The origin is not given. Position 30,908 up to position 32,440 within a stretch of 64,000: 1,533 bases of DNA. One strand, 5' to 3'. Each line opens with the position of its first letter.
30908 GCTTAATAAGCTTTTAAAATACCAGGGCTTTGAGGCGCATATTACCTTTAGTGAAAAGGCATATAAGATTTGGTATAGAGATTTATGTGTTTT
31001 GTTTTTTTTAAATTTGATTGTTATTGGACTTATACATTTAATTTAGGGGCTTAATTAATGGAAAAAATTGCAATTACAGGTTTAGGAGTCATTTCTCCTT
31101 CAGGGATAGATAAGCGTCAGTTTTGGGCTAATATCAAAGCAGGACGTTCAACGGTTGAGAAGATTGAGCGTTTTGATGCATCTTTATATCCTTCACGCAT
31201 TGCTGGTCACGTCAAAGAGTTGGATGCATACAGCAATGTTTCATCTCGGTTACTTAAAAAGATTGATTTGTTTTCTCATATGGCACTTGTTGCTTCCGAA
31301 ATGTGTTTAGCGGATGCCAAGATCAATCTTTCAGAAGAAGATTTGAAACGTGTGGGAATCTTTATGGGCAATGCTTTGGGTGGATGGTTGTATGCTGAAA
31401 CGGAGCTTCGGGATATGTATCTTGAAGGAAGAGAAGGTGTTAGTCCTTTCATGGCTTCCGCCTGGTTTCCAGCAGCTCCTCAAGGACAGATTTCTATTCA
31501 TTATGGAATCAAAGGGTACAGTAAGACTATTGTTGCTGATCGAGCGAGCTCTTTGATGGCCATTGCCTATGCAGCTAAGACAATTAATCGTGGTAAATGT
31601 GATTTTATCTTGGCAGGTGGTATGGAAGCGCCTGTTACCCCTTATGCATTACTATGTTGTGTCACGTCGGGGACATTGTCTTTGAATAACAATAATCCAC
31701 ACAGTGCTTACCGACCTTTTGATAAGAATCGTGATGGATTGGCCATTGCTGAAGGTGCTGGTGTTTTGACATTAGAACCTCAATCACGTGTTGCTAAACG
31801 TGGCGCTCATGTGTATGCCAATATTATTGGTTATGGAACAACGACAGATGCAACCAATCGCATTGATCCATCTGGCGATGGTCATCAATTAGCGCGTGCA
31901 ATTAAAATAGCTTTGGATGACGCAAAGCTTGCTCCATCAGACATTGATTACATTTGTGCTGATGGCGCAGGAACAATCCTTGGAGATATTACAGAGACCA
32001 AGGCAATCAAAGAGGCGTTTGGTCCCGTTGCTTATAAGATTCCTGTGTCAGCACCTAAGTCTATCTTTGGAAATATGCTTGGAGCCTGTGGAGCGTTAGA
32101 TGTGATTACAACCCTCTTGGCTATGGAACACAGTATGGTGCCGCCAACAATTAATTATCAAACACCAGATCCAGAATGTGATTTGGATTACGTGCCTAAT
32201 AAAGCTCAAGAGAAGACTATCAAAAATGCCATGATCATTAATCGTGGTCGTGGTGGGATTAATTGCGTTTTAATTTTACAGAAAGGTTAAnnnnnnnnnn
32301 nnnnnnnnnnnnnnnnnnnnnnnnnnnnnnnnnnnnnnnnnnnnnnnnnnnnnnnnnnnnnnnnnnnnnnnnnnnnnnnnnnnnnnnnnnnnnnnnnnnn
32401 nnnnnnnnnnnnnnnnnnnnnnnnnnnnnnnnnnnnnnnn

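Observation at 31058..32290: KS partner in which all three catalytic residues are replaced (Cys→Arg, His→Asp, His→Asn)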

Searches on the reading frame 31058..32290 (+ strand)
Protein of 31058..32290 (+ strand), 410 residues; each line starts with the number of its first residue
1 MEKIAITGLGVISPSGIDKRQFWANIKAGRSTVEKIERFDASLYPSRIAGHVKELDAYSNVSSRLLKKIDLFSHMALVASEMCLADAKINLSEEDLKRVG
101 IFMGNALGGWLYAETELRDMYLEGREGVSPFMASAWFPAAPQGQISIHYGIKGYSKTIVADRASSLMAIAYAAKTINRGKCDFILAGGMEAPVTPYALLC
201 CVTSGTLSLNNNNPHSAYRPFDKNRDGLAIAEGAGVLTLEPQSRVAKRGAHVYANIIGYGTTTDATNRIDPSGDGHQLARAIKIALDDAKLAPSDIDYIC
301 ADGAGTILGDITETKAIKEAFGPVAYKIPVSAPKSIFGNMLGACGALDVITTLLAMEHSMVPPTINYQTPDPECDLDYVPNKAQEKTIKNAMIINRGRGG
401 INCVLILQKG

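Call 3: search_protein_families(library=pfam, proteins=[window:31058-32290:+], max_evalue=0.01)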
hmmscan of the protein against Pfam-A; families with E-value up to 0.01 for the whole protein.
window:31058-32290:+ (410 aa): 3 families
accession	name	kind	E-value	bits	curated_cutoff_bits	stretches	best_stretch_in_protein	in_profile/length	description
PF00109.32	ketoacyl-synt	-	9e-45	153.7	20.8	1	1-243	1-250/252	Beta-ketoacyl synthase, N-terminal domain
PF02801.28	Ketoacyl-synt_C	-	7.1e-29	100.7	20.8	1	253-367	1-118/119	Beta-ketoacyl synthase, C-terminal domain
PF00108.29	Thiolase_N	-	2.1e-05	24.5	26.4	1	141-190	62-113/260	Thiolase, N-terminal domain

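Call 5: search_solved_structures(query=window:31058-32290:+, max_evalue=1e-20, show_alignments=0)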
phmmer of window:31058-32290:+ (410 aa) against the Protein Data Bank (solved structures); distinct sequences matched with E-value up to 1e-20: 102 (the best 60 are shown).
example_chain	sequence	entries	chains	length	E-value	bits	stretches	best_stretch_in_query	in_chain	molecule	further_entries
4ls5_A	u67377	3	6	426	7.8e-94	318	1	3-409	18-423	3-oxoacyl-[acyl-carrier-protein] synthase 2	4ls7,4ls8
4ls6_A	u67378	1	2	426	1.4e-93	317.2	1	3-409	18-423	3-oxoacyl-[acyl-carrier-protein] synthase 2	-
3o04_A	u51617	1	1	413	2.5e-91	309.7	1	3-408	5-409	beta-keto-acyl carrier protein synthase II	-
5sxo_A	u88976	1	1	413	2.6e-91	309.7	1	3-408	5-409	3-oxoacyl-[acyl-carrier-protein] synthase 2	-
2gqd_A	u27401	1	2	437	1.2e-89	304.3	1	3-409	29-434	3-oxoacyl-[acyl-carrier-protein] synthase 2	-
1j3n_A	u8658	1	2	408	4.5e-85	289.1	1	1-407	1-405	3-oxoacyl-(acyl-carrier protein) synthase II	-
1e5m_A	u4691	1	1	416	1.8e-84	287.1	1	3-409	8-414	BETA KETOACYL ACYL CARRIER PROTEIN SYNTHASE II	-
8cou_A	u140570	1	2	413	5e-82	279.1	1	3-408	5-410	3-oxoacyl-[acyl-carrier-protein] synthase 2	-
4jb6_A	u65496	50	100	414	5.1e-82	279.1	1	3-408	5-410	3-oxoacyl-[acyl-carrier-protein] synthase 2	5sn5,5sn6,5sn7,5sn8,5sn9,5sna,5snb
7oc0_A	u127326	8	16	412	5.1e-82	279.1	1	3-408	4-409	3-oxoacyl-[acyl-carrier-protein] synthase 2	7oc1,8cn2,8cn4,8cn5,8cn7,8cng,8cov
8pj0_A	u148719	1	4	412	9.5e-82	278.2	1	3-408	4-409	3-oxoacyl-[acyl-carrier-protein] synthase 2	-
8cn8_A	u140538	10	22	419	9.9e-82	278.1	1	3-408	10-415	3-oxoacyl-[acyl-carrier-protein] synthase 2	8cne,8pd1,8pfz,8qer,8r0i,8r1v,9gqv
8qm1_A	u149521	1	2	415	1.8e-81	277.3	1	3-408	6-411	3-oxoacyl-[acyl-carrier-protein] synthase 2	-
4b7v_A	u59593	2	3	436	2.2e-81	277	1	3-408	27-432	3-OXOACYL-[ACYL-CARRIER-PROTEIN] SYNTHASE 2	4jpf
4r8e_A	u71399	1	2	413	1.1e-80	274.7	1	3-409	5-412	3-oxoacyl-[acyl-carrier-protein] synthase 2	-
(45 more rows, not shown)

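Call 6: search_protein_families(library=ncbifam, proteins=[window:31058-32290:+], max_evalue=0.001)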
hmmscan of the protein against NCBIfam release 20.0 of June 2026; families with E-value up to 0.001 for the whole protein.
window:31058-32290:+ (410 aa): 23 families
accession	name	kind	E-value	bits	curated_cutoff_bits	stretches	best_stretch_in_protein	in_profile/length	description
TIGR03150.1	fabF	equivalog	1.4e-121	406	493.75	1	3-408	2-407/407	beta-ketoacyl-ACP synthase II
NF005589.0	PRK07314.1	subfamily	1.2e-117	393.1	387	1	2-409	4-411/413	beta-ketoacyl-ACP synthase II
NF004970.0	PRK06333.1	subfamily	3.5e-94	316.1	525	1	1-409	3-421/424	beta-ketoacyl-ACP synthase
NF006274.0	PRK08439.1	equivalog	4.8e-94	315.4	621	1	1-409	1-405/406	beta-ketoacyl-ACP synthase II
NF006434.0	PRK08722.1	equivalog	1.5e-82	277.7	759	1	3-409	5-413/414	beta-ketoacyl-ACP synthase II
NF005076.0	PRK06501.1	equivalog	1e-70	238.8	629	2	144-408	157-421/425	beta-ketoacyl-ACP synthase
NF006587.0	PRK09116.1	equivalog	5.4e-69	232.9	470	1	2-409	2-406/408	beta-ketoacyl-ACP synthase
NF005916.1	PRK07910.1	equivalog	5.5e-67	226.5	560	1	3-407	13-415/418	KasA/KasB family beta-ketoacyl-ACP synthase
NF005490.0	PRK07103.1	equivalog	6.5e-64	216.5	445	1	1-409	3-412/414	polyketide beta-ketoacyl:acyl carrier protein synthase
NF005935.0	PRK07967.1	equivalog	7.9e-64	216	630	1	1-409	1-403/406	beta-ketoacyl-ACP synthase I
NF004618.0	PRK05952.1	equivalog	3.2e-58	197.5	455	1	3-409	3-382/384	beta-ketoacyl-ACP synthase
NF058662.1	cispenta_AmcF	equivalog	3.9e-48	164.3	325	1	165-408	132-368/369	cispentacin biosynthesis acyltransferase subunit AmcF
NF006618.0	PRK09185.1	subfamily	2.5e-45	155.2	407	1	1-409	2-392/394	beta-ketoacyl-ACP synthase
NF045894.1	PKS_plus_SDR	equivalog_domain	6.8e-36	123.4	1740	1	61-377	79-386/1515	type I polyketide synthase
NF040607.1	mycolic_Pks13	equivalog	8.6e-33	112.9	2100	1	53-379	168-487/1680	polyketide synthase Pks13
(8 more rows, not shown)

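Call 7: find_homologous_proteins(query=window:31058-32290:+, max_evalue=1e-30)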
Query window:31058-32290:+ (410 aa): 7959 proteins with E <= 1e-30 among 8000 candidates; the best 120 are listed.
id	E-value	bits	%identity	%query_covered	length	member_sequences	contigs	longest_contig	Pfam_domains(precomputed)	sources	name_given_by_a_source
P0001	9.3e-274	925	100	100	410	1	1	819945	PF00109.33,PF00108.30,PF02801.29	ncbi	-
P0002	4.1e-253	857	92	100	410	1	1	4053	PF00109.33,PF02801.29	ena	-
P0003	4.6e-250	847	91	100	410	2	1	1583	PF00109.33,PF02801.29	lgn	-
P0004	3.8e-248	841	90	100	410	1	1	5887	PF00109.33,PF02801.29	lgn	-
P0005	4.9e-248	841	91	100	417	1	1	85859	PF00109.33,PF02801.29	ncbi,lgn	-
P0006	1.9e-245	832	90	100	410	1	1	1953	PF00109.33,PF00108.30,PF02801.29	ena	-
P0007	2.1e-244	829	89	100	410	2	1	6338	PF00109.33,PF00108.30,PF02801.29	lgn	-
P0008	2.7e-244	828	89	100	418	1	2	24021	PF00109.33,PF02801.29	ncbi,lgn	-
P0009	1.8e-243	826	89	100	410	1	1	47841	PF00109.33,PF00108.30,PF02801.29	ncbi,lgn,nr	ncbi:MAG: beta-ketoacyl-[acyl-carrier-protein] synthase family protein [Candidatus Omnitrophica bact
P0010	2.0e-243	825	90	100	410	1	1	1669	PF00109.33,PF02801.29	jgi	jgi:3-oxoacyl-[acyl-carrier-protein] synthase II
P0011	2.3e-243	825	89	100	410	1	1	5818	PF00109.33,PF02801.29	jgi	jgi:3-oxoacyl-[acyl-carrier-protein] synthase II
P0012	9.1e-243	823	89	100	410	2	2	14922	PF00109.33,PF00108.30,PF02801.29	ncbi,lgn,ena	-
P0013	2.2e-241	819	89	100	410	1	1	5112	PF00109.33,PF00108.30,PF02801.29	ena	-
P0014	4.4e-241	818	89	100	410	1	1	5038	PF00109.33,PF02801.29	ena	-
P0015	5.5e-241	817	88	100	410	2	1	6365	PF00109.33,PF02801.29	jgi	jgi:3-oxoacyl-[acyl-carrier-protein] synthase II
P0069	3.2e-223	759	82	100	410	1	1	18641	PF00109.33,PF00108.30,PF02801.29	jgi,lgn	-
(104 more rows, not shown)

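Call 26: search_protein_representatives(protein=window:31058-32290:+)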
Query: 410 residues. Proteins with E-value up to 0.001 (for the whole library): 71701; up to 1e-10: 48695; up to 1e-30: 9031. The best 150 are listed.
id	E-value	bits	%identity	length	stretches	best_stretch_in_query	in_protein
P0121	1.1e-163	561.1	60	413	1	3-409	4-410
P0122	1.8e-142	491.3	30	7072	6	2-380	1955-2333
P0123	1.9e-141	487.9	35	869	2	2-408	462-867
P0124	4.2e-133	460.5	29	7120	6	2-406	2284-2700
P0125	9.3e-131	452.8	81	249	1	1-248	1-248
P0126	6.7e-129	446.7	31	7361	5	117-375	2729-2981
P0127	9.9e-129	446.1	28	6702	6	3-380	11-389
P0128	6.5e-127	440.1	30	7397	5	128-375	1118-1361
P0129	2.6e-124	431.5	35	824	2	3-406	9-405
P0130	1.9e-123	428.7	30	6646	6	4-381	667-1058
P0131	5.3e-122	424.0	30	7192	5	57-375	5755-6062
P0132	3.2e-119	414.8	28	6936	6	2-387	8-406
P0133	2.4e-118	411.9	30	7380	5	60-375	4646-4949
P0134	5.5e-116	404.1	30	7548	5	129-375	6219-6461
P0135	3.5e-115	401.5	30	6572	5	3-408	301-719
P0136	5.4e-115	400.9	44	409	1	2-409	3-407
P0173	6.9e-102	357.7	42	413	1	3-407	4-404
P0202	4.6e-98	345.1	42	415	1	3-409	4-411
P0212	9.5e-97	340.8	40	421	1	1-407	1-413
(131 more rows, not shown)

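Call 29: find_encoding_contigs(protein=P0001, flank=3000, max_places=2)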
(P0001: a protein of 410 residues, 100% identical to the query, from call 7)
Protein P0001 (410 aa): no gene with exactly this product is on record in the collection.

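Call 30: find_encoding_contigs(protein=P0121, flank=10000, max_places=3)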
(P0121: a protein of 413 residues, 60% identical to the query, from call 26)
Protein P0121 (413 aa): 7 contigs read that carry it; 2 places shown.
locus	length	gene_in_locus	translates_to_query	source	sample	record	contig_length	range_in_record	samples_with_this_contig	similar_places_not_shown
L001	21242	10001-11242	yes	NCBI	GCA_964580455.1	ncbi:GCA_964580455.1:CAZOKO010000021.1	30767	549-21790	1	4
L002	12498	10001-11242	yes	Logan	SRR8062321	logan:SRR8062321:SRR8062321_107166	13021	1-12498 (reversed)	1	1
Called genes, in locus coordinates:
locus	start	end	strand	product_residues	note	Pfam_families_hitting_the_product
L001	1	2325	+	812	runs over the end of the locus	PF03176:MMPL, PF02460:Patched, PF12349:Sterol-sensing, PF03176:MMPL, PF02355:SecD_SecF_C (weak)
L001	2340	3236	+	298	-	PF07044:DUF1329, PF17131:TP_0789-like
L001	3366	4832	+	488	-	PF02310:B12-binding, PF04055:Radical_SAM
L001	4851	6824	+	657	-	PF02730:AFOR_N, PF01314:AFOR_C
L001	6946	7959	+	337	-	PF00070:Pyr_redox (faint), PF01210:NAD_Gly3P_dh_N (weak), PF02558:ApbA, PF03807:F420_oxidored (weak), PF07992:Pyr_redox_2 (weak), PF08546:ApbA_C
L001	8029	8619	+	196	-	-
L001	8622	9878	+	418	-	PF00109:ketoacyl-synt, PF02801:Ketoacyl-synt_C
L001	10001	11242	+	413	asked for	PF00109:ketoacyl-synt, PF02801:Ketoacyl-synt_C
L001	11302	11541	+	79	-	PF00550:PP-binding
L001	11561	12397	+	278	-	PF04199:Cyclase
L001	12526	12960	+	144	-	PF10604:Polyketide_cyc2, PF03364:Polyketide_cyc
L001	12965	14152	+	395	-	PF07690:MFS_1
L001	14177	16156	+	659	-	PF02730:AFOR_N, PF01314:AFOR_C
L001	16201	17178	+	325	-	PF04909:Amidohydro_2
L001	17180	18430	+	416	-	PF01266:DAO, PF01593:Amino_oxidase, PF07992:Pyr_redox_2 (faint), PF13450:NAD_binding_8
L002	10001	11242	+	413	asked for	PF00109:ketoacyl-synt, PF02801:Ketoacyl-synt_C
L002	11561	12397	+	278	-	PF04199:Cyclase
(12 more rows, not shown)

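Call 35: find_encoding_contigs(protein=P0136, flank=9000, max_places=1)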
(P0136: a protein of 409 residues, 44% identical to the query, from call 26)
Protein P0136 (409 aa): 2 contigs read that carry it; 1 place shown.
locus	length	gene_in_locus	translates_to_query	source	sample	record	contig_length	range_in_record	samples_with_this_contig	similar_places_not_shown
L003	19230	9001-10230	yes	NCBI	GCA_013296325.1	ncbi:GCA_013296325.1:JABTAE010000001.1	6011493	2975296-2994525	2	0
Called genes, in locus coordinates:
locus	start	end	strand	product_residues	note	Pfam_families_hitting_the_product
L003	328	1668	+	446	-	PF04101:Glyco_tran_28_C (weak), PF06722:EryCIII-like_C, PF00201:UDPGT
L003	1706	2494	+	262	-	PF00440:TetR_N, PF14246:TetR_C_7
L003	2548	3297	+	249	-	PF00072:Response_reg, PF04397:LytTR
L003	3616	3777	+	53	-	PF13936:HTH_38 (weak)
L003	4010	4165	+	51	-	-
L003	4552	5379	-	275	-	PF13546:DDE_5 (faint)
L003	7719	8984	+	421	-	PF00109:ketoacyl-synt, PF02801:Ketoacyl-synt_C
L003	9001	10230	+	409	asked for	PF00109:ketoacyl-synt, PF00108:Thiolase_N (faint), PF02801:Ketoacyl-synt_C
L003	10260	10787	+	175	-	-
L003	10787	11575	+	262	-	PF04199:Cyclase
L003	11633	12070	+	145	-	PF03364:Polyketide_cyc (weak)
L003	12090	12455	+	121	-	PF01648:ACPS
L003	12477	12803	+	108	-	PF02627:CMD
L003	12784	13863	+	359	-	PF04015:DUF362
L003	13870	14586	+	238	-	PF02596:DUF169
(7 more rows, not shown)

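Call 36: find_encoding_contigs(protein=P0173, flank=9000, max_places=1)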
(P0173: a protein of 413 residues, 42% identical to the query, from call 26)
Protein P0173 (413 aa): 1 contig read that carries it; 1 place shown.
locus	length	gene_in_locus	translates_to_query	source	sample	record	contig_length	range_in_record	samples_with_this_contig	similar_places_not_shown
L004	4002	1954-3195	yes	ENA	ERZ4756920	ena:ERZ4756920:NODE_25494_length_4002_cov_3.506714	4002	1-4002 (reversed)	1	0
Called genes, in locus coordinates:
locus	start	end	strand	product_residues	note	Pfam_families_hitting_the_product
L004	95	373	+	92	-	-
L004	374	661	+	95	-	-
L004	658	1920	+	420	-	PF00109:ketoacyl-synt, PF02801:Ketoacyl-synt_C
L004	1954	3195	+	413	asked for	PF00109:ketoacyl-synt, PF02801:Ketoacyl-synt_C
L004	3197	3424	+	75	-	PF00550:PP-binding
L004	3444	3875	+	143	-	PF10604:Polyketide_cyc2, PF03364:Polyketide_cyc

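Call 37: find_encoding_contigs(protein=P0202, flank=9000, max_places=1)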
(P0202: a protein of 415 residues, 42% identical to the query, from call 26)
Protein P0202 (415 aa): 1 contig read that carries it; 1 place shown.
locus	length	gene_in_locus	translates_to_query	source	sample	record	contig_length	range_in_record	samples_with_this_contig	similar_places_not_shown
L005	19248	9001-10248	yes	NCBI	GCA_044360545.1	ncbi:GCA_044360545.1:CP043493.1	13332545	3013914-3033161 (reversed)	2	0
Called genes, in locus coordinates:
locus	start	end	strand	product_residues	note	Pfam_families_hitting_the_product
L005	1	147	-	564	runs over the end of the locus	PF07287:AtuA, PF23544:AtuA_ferredoxin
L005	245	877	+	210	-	PF00440:TetR_N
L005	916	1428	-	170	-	PF01978:TrmB (weak), PF22381:Staph_reg_Sar_Rot (weak), PF01047:MarR, PF12802:MarR_2, PF13463:HTH_27, PF25212:HVO_A0114 (weak)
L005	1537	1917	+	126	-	PF07681:DoxX (weak)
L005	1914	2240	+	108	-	-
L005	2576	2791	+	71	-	-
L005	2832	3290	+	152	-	-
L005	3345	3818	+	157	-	PF10604:Polyketide_cyc2, PF03364:Polyketide_cyc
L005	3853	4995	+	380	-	PF06500:FrsA-like, PF02129:Peptidase_S15, PF00561:Abhydrolase_1 (faint), PF12146:Hydrolase_4 (weak), PF12697:Abhydrolase_6 (weak), PF00326:Peptidase_S9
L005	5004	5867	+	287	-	PF04199:Cyclase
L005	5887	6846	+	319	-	PF03364:Polyketide_cyc, PF10604:Polyketide_cyc2 (weak), PF03364:Polyketide_cyc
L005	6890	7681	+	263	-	PF00106:adh_short, PF08659:KR, PF13561:adh_short_C2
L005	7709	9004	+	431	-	PF00109:ketoacyl-synt, PF02801:Ketoacyl-synt_C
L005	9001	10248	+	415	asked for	PF00109:ketoacyl-synt, PF02801:Ketoacyl-synt_C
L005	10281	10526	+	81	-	PF00550:PP-binding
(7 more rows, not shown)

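Call 38: find_encoding_contigs(protein=P0212, flank=9000, max_places=1)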
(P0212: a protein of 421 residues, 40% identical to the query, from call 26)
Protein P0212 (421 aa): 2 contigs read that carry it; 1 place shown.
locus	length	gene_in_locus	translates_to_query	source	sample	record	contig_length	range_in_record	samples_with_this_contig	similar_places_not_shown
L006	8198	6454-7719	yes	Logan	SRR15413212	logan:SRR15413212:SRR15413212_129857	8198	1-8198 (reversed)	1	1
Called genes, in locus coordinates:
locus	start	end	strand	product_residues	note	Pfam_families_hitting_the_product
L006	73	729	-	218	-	PF01135:PCMT, PF13489:Methyltransf_23, PF00398:RrnaAD, PF01209:Ubie_methyltran, PF13649:Methyltransf_25, PF13847:Methyltransf_31, PF08241:Methyltransf_11, PF08242:Methyltransf_12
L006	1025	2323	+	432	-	PF01494:FAD_binding_3, PF00890:FAD_binding_2 (faint), PF01266:DAO (faint)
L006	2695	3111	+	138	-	PF00190:Cupin_1, PF02311:AraC_binding (weak), PF07883:Cupin_2, PF12852:Cupin_6 (weak)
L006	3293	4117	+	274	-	PF04199:Cyclase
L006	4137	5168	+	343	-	PF08100:Dimerisation, PF00891:Methyltransf_2, PF13489:Methyltransf_23 (weak), PF08241:Methyltransf_11 (weak), PF08242:Methyltransf_12 (weak), PF13649:Methyltransf_25 (weak)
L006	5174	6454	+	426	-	PF00109:ketoacyl-synt, PF02801:Ketoacyl-synt_C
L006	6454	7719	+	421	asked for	PF00109:ketoacyl-synt, PF02801:Ketoacyl-synt_C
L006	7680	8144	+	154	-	PF01648:ACPS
